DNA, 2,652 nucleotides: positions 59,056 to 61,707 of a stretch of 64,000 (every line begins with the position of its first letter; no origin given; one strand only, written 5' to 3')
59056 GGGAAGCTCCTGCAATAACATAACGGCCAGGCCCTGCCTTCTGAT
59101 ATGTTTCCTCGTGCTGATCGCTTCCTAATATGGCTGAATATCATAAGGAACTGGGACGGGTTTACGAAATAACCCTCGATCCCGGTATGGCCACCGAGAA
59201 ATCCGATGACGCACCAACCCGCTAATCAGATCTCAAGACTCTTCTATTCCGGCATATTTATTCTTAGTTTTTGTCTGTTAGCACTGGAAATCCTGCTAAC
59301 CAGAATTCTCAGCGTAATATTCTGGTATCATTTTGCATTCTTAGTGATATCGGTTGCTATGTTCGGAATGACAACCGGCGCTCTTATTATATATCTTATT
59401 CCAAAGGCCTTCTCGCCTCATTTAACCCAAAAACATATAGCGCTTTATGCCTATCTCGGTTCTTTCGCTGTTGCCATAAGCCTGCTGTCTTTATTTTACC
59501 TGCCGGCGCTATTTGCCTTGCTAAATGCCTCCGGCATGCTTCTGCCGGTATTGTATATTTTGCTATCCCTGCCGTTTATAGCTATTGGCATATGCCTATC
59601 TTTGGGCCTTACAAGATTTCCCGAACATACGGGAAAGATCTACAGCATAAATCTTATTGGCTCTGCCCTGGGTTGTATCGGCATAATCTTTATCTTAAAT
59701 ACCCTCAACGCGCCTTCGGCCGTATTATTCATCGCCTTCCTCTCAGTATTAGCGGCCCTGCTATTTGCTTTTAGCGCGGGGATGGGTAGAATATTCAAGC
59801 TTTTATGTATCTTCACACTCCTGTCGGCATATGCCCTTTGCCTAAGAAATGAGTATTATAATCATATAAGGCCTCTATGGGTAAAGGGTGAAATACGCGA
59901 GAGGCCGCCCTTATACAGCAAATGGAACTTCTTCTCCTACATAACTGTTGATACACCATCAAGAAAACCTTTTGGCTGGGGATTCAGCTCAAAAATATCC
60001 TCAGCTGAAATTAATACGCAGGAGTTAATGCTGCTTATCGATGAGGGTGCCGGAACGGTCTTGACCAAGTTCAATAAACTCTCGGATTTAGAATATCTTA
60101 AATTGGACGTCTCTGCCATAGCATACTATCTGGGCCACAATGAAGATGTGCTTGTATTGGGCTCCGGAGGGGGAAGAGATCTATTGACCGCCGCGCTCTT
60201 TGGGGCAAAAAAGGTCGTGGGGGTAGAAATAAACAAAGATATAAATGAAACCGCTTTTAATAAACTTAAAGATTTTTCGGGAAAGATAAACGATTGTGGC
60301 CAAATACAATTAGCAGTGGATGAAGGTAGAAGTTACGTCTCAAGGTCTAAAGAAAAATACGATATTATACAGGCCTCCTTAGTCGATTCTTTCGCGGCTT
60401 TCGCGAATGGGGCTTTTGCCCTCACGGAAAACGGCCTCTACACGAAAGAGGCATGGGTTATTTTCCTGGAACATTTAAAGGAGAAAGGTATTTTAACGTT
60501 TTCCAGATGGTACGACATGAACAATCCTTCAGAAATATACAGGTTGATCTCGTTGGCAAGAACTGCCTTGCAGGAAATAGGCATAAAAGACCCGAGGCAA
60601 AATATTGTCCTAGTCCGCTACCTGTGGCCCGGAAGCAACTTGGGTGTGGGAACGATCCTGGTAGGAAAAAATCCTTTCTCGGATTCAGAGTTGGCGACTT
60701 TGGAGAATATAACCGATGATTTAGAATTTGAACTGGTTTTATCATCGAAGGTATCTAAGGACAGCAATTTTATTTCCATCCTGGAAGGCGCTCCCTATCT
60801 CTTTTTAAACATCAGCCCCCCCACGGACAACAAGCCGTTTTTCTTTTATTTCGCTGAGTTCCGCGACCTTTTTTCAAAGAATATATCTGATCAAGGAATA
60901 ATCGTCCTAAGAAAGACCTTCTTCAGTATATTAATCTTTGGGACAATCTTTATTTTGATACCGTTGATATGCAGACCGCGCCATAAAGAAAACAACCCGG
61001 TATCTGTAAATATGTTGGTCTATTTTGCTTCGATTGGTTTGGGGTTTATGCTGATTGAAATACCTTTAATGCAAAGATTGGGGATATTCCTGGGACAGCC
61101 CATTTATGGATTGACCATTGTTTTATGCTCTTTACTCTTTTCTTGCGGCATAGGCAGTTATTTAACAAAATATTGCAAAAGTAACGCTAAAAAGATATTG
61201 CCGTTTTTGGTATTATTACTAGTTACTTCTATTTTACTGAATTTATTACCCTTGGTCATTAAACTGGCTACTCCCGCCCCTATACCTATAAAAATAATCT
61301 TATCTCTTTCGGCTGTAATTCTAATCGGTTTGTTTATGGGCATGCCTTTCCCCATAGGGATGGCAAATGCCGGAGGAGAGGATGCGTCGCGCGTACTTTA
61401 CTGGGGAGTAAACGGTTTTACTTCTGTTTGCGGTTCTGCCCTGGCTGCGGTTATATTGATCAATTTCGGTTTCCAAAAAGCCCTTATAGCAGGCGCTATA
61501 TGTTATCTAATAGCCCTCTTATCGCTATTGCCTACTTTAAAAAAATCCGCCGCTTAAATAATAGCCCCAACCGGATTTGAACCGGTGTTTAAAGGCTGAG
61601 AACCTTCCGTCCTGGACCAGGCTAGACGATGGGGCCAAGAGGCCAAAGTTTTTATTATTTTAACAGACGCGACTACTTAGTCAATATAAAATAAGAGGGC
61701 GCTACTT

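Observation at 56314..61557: GT-C (PMT/ArnT-like, TPR-tailed) + GT2 polyprenol-P-sugar synthase + membrane spermidine-synthase-like gene cluster divergently adjacent to the tad/giant operon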

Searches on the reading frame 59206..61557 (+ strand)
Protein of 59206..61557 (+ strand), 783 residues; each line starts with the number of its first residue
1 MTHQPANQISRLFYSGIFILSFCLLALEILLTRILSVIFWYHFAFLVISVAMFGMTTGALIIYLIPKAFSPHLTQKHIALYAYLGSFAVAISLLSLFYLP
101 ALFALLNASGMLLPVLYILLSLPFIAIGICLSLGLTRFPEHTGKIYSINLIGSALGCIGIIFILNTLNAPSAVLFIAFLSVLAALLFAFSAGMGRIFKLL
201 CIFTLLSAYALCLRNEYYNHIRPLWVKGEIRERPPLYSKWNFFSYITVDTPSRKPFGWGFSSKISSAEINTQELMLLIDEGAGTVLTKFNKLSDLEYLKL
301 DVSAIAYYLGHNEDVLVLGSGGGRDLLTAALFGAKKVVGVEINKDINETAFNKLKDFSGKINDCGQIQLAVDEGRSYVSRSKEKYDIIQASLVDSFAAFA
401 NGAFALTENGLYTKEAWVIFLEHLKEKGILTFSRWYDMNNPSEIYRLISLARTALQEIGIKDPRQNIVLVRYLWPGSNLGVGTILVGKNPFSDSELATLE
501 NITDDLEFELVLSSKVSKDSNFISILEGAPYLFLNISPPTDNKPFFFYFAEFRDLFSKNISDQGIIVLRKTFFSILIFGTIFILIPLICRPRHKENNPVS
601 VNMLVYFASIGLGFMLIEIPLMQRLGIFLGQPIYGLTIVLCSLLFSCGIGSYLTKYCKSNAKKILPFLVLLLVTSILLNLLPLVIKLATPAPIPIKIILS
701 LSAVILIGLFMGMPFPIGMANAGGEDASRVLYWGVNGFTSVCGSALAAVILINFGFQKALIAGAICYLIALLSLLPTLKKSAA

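Call 5: search_protein_families(library=pfam, proteins=[window:59206-61557:+], max_evalue=0.01)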
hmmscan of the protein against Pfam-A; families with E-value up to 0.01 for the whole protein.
window:59206-61557:+ (783 aa): 1 family
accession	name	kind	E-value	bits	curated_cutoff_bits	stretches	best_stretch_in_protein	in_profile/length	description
PF01564.23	Spermine_synth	-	6.5e-05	23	22.9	1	311-430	18-128/186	Spermine/spermidine synthase domain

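Call 6: search_protein_families(library=ncbifam, proteins=[window:59206-61557:+], max_evalue=0.01)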
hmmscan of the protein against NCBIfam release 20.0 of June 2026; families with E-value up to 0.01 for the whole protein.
window:59206-61557:+ (783 aa): 3 families
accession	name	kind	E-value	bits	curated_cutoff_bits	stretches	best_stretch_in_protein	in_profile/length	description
NF002010.0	PRK00811.1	equivalog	1.5e-07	31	260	1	310-432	77-191/287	polyamine aminopropyltransferase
NF002956.0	PRK03612.1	equivalog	1.3e-05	23.9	472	1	603-772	22-194/522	polyamine aminopropyltransferase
TIGR00417.1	speE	equivalog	1.9e-05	24.1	249.55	1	310-432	71-184/271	spermidine synthase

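Call 24: find_homologous_proteins(query=window:59206-61557:+)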
Query window:59206-61557:+ (783 aa): 2391 proteins with E <= 0.001 among 8000 candidates; the best 120 are listed.
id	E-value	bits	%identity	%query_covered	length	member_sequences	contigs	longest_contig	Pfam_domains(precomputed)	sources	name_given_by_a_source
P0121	0.0e+0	1607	100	93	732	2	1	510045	-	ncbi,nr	ncbi:MAG: hypothetical protein PHR44_08195 [Candidatus Omnitrophica bacterium]|nr:hypothetical prote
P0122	0.0e+0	1317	78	99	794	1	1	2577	-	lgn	-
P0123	0.0e+0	1286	76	99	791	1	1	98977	PF01564.24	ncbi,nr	ncbi:MAG: hypothetical protein Q8O13_11135 [Candidatus Omnitrophota bacterium]|nr:hypothetical prote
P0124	0.0e+0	1244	74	99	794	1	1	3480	-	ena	-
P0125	0.0e+0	1236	73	99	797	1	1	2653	-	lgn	-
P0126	0.0e+0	1164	69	99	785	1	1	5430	-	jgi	jgi:hypothetical protein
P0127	0.0e+0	1156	68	99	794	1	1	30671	-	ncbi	-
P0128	0.0e+0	1135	66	99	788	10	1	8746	PF01564.24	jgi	-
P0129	0.0e+0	1110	66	98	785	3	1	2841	PF01564.24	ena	-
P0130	0.0e+0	1109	66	98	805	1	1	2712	-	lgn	-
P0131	0.0e+0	1089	63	99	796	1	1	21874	-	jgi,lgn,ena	-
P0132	0.0e+0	1082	64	98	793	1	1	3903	-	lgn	-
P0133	0.0e+0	1077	65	99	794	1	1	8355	-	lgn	-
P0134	0.0e+0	1055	62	99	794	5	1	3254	-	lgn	-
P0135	0.0e+0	1045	61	99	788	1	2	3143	PF01564.24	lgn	-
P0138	7.0e-288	975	57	100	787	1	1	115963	-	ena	-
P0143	1.1e-242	826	75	64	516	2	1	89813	-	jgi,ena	-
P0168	5.1e-181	622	41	98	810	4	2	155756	PF01564.24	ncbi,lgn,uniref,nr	ncbi:hypothetical protein H6S82_17070 [Planktothrix sp. FACHB-1355]|uniref:Spermidine synthase n=1 T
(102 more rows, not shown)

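Call 50: find_encoding_contigs(protein=P0123, flank=8000, max_places=1)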
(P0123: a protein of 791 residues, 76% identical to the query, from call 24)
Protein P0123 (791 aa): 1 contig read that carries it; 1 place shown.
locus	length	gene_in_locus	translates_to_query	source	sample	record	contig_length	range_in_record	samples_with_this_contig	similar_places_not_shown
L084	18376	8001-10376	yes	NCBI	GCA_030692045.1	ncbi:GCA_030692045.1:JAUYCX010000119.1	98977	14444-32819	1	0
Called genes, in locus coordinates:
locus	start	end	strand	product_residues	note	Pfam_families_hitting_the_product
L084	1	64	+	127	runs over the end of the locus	-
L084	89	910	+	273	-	PF04794:YdjC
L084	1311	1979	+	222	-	PF14528:LAGLIDADG_3 (faint)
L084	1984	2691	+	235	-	PF00834:Ribul_P_3_epim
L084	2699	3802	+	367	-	PF00923:TAL_FSA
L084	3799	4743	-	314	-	PF00072:Response_reg, PF00990:GGDEF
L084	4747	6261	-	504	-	PF01590:GAF, PF13185:GAF_2, PF00512:HisKA, PF02518:HATPase_c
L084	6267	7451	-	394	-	PF08495:FIST, PF10442:FIST_C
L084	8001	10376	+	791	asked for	PF01564:Spermine_synth (weak)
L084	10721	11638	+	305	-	PF13145:Rotamase_2, PF00639:Rotamase, PF13616:Rotamase_3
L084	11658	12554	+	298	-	PF13144:ChapFlgA (weak), PF08666:SAF, PF16976:RcpC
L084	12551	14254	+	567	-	PF13629:T2SS-T3SS_pil_N, PF00263:Secretin, PF03544:TonB_C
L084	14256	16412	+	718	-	PF00142:Fer4_NifH, PF01656:CbiA, PF02374:ArsA_ATPase (weak), PF10609:ParA, PF13614:AAA_31, PF20720:nSTAND3 (faint), PF00437:T2SSE, PF27713:UCP018868 (weak)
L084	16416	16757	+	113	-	PF02643:DUF192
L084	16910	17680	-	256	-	-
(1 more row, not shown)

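Call 51: find_encoding_contigs(protein=P0138, flank=8000, max_places=1)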
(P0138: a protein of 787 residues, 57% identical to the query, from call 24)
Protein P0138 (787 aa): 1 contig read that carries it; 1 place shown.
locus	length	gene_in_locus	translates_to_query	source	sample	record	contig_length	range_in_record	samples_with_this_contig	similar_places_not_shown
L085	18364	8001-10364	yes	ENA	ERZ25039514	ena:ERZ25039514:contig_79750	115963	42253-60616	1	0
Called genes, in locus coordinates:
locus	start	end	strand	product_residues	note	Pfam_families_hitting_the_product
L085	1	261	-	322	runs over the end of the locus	PF00069:Pkinase, PF01636:APH (faint), PF07714:PK_Tyr_Ser-Thr, PF03109:ABC1 (weak)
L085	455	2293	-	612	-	PF00069:Pkinase, PF07714:PK_Tyr_Ser-Thr, PF13181:TPR_8 (faint), PF00515:TPR_1 (faint), PF07719:TPR_2 (faint), PF13428:TPR_14 (faint), PF13431:TPR_17 (faint), PF14559:TPR_19 (faint), +1 more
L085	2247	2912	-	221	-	PF00069:Pkinase, PF07714:PK_Tyr_Ser-Thr, PF01636:APH (faint), PF03109:ABC1 (weak)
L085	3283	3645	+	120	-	-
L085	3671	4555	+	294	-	PF04389:Peptidase_M28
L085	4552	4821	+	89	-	-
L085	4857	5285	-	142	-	-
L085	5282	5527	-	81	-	-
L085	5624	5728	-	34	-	-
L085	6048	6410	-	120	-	PF01979:Amidohydro_1, PF07969:Amidohydro_3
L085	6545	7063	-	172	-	PF07969:Amidohydro_3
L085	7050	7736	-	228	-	PF07969:Amidohydro_3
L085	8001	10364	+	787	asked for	-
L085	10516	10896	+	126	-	-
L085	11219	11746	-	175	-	PF12796:Ank_2, PF00023:Ank (weak), PF13857:Ank_5 (weak), PF13637:Ank_4, PF13857:Ank_5, PF00023:Ank (weak), PF13606:Ank_3 (weak)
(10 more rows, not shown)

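Call 52: find_encoding_contigs(protein=P0168, flank=8000, max_places=1)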
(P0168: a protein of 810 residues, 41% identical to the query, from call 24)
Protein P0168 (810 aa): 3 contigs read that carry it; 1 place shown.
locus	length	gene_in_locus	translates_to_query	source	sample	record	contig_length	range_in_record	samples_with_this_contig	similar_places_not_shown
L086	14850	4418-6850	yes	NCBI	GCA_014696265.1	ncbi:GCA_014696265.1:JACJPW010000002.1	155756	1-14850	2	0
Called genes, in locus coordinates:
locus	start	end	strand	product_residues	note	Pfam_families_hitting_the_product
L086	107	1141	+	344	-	PF00294:PfkB, PF08543:Phos_pyr_kin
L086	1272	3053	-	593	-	PF09587:PGA_cap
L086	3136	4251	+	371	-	PF01073:3Beta_HSD (weak), PF01370:Epimerase, PF02719:Polysacc_synt_2, PF04321:RmlD_sub_bind (weak), PF07993:NAD_binding_4, PF16363:GDP_Man_Dehyd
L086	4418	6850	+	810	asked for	PF01564:Spermine_synth (weak)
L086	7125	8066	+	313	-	PF13599:Pentapeptide_4, PF00805:Pentapeptide, PF13576:Pentapeptide_3 (faint), PF00805:Pentapeptide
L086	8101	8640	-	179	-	PF04306:DUF456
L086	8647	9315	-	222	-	PF11152:CCB2_CCB4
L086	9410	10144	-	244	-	PF00072:Response_reg, PF00486:Trans_reg_C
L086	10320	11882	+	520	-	PF18073:Zn_ribbon_LapB, PF13481:AAA_25, PF03796:DnaB_C, PF06745:ATPase, PF23442:DUF7125 (faint), PF13541:ChlI (weak)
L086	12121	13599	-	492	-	PF21088:MS_channel_1st (weak), PF00924:MS_channel_2nd, PF21082:MS_channel_3rd, PF00027:cNMP_binding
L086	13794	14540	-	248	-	PF02633:Creatininase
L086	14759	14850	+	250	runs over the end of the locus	PF00072:Response_reg, PF00486:Trans_reg_C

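Call 53: find_related_loci(query=window:59206-61557:+, collection=metagenome_contigs, flank=10000)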
Query window:59206-61557:+ (783 aa) in metagenome_contigs; peptide patterns used: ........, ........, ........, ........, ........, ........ (x = any residue, [..] = any of these).
347 stretches matched a pattern; 187 encode a relative of the query (tblastn E <= 1e-3); the best 80 are kept; 80 distinct loci.
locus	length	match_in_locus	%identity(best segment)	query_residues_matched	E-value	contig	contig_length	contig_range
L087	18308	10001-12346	63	4-779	0e+0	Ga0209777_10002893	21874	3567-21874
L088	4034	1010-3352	62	8-780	0e+0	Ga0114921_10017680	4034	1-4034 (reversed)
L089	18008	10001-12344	74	4-778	0e+0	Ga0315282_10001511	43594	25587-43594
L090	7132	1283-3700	40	2-775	8e-177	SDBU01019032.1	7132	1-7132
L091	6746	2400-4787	39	8-775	8e-170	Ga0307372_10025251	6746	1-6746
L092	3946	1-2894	41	4-783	2e-174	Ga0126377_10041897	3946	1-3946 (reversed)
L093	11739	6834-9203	39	14-775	1e-166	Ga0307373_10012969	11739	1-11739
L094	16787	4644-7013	39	14-773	6e-154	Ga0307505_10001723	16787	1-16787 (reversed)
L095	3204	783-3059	40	14-774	1e-160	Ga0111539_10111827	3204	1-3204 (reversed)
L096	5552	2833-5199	38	14-775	1e-145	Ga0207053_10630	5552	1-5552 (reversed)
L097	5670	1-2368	38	14-775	4e-144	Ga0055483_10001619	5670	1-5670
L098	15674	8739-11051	39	28-774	1e-130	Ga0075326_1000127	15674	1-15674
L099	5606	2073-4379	37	14-773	2e-130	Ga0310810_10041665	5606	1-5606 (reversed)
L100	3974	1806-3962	36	10-728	1e-130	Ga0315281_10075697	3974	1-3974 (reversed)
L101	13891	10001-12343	35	16-779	2e-122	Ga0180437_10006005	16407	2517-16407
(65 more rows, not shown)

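Call 58: predict_structure(alignment_id=A3)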
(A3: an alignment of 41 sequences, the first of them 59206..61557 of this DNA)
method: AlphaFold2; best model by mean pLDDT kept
length: 783 residues; sequences in the alignment: 41
mean_pLDDT: 89.0   pTM: 0.89
mean pLDDT of the five models: 89.0, 88.2, 87.7, 87.7, 87.3
residues with pLDDT >= 90: 497; 70-90: 233; 50-70: 41; < 50: 12
segments of 3 or more residues with pLDDT < 50: 1-6, 403-405
pLDDT, mean of each block of 10 residues (from residue 1): 54 97 95 87 70 88 87 93 97 93 90 87 96 89 95 95 93 98 97 96 98 93 90 89 89 88 91 91 88 93 93 92 92 95 89 87 89 90 95 74 55 93 96 92 93 97 97 93 96 96 96 94 88 81 84 78 73 76 68 60 94 94 88 80 96 93 96 94 91 91 94 94 77 88 87 92 98 92 68
secondary structure, 60 per line:
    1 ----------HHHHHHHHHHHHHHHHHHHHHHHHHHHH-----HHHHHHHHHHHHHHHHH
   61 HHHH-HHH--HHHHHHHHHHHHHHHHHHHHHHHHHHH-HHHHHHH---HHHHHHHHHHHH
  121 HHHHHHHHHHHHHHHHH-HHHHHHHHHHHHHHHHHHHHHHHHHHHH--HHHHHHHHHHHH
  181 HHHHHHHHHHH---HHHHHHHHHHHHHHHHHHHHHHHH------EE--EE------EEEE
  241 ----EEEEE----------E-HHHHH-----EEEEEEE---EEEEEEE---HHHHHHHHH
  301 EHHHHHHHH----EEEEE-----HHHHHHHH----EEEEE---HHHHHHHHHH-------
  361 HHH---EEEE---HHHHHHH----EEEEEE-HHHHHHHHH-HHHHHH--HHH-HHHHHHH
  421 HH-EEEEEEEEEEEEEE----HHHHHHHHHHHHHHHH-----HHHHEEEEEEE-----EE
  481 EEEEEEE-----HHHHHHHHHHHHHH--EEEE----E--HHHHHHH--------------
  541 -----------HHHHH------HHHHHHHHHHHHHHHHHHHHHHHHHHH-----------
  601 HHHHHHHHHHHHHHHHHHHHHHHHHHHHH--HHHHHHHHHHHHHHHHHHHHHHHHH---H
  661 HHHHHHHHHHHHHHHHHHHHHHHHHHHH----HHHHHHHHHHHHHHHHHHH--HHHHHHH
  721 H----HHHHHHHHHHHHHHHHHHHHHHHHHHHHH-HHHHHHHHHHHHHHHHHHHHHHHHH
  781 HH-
elements in order (helices of 4 or more, strands of 3 or more residues): H11-38 H44-64 H71-97 H99-105 H109-137 H139-166 H169-191 H195-218 E237-240 E245-249 H262-266 E272-278 E282-288 H292-300 H302-309 E314-318 H324-331 E336-340 H344-353 E367-370 H374-380 E385-390 H392-400 H402-407 H414-422 E424-437 H442-457 H463-466 E467-473 E479-487 H493-506 E509-512 H520-526 H552-556 H563-589 H601-629 H632-656 H660-688 H693-711 H714-721 H726-754 H756-782

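Call 61: fold_search(model_id=the predicted structure, library=pdb)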
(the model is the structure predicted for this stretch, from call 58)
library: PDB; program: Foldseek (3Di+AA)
matches with E <= 10: 1266; with E <= 0.001: 125
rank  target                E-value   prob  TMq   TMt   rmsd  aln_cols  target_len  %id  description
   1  1uir_B                3.9e-08  1.00  0.25  0.54   7.4       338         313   18  Crystal Structure of Polyamine Aminopropyltransfease from Thermus thermophilus (released 2003-08-05)
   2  3anx_A                8.7e-08  1.00  0.23  0.51   7.5       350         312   17  Crystal structure of triamine/agmatine aminopropyltransferase (SPEE) from thermus thermophilus, complexed with MTA (released 2011-04-13)
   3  1uir_A                9.8e-08  1.00  0.26  0.58   6.9       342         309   19  Crystal Structure of Polyamine Aminopropyltransfease from Thermus thermophilus (released 2003-08-05)
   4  3anx_B                1.7e-07  1.00  0.25  0.57   7.0       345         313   19  Crystal structure of triamine/agmatine aminopropyltransferase (SPEE) from thermus thermophilus, complexed with MTA (released 2011-04-13)
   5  6bq2_B                1.8e-07  1.00  0.21  0.51   9.9       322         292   16  Crystal structure of Medicago truncatula Thermospermine Synthase (MtTSPS) (released 2018-02-28)
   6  1jq3_B                6.0e-07  1.00  0.23  0.56   7.5       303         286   16  Crystal Structure of Spermidine Synthase in Complex with Transition State Analogue AdoDATO (released 2001-11-21)
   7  1inl_C                6.0e-07  1.00  0.24  0.57   7.4       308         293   16  Crystal Structure of Spermidine Synthase from Thermotoga Maritima (released 2001-11-21)
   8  7xif_D                8.0e-07  1.00  0.21  0.50  10.1       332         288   14  Crystal structure of the aminopropyltransferase, SpeE from hyperthermophilic crenarchaeon, Pyrobaculum calidifontis in (released 2022-06-15)
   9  1inl_B                9.0e-07  1.00  0.24  0.57   7.4       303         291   16  Crystal Structure of Spermidine Synthase from Thermotoga Maritima (released 2001-11-21)
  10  7xif_A                1.1e-06  1.00  0.20  0.48   9.8       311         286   14  Crystal structure of the aminopropyltransferase, SpeE from hyperthermophilic crenarchaeon, Pyrobaculum calidifontis in (released 2022-06-15)
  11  3rw9_A                1.7e-06  1.00  0.23  0.56   6.6       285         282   18  Crystal Structure of human Spermidine Synthase in Complex with decarboxylated S-adenosylhomocysteine (released 2011-09-21)
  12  3bwb_A                1.7e-06  1.00  0.22  0.54   6.1       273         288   16  Crystal structure of the apo form of spermidine synthase from Trypanosoma cruzi at 2.5 A resolution (released 2008-04-01)
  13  6bq2_A                1.7e-06  1.00  0.22  0.52   8.8       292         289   16  Crystal structure of Medicago truncatula Thermospermine Synthase (MtTSPS) (released 2018-02-28)
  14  7xih_B                2.1e-06  1.00  0.21  0.51  10.3       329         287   14  Crystal structure of the aminopropyltransferase, SpeE from hyperthermophilic crenarchaeon, Pyrobaculum calidifontis in (released 2022-06-15)
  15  3bwb_B                2.3e-06  1.00  0.23  0.58   5.4       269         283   17  Crystal structure of the apo form of spermidine synthase from Trypanosoma cruzi at 2.5 A resolution (released 2008-04-01)
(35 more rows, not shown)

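Call 64: search_solved_structures(query=A3, max_evalue=0.01, show_alignments=3)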
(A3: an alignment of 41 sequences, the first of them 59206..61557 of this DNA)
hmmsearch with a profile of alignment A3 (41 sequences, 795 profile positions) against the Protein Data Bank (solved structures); distinct sequences matched with E-value up to 0.01: 5.
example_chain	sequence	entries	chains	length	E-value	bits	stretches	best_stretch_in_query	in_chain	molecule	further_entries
1uir_A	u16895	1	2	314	5e-07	31.4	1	313-432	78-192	Polyamine Aminopropyltransferase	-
3anx_A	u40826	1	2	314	5.2e-07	31.4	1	313-432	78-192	spermidine synthase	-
1iy9_A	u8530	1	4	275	0.0001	23.8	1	312-391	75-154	Spermidine synthase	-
3o4f_A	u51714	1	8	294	0.00073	20.9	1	312-391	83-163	Spermidine synthase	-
5jwj_A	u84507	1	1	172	0.0073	17.6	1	310-354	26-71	Protein-lysine N-methyltransferase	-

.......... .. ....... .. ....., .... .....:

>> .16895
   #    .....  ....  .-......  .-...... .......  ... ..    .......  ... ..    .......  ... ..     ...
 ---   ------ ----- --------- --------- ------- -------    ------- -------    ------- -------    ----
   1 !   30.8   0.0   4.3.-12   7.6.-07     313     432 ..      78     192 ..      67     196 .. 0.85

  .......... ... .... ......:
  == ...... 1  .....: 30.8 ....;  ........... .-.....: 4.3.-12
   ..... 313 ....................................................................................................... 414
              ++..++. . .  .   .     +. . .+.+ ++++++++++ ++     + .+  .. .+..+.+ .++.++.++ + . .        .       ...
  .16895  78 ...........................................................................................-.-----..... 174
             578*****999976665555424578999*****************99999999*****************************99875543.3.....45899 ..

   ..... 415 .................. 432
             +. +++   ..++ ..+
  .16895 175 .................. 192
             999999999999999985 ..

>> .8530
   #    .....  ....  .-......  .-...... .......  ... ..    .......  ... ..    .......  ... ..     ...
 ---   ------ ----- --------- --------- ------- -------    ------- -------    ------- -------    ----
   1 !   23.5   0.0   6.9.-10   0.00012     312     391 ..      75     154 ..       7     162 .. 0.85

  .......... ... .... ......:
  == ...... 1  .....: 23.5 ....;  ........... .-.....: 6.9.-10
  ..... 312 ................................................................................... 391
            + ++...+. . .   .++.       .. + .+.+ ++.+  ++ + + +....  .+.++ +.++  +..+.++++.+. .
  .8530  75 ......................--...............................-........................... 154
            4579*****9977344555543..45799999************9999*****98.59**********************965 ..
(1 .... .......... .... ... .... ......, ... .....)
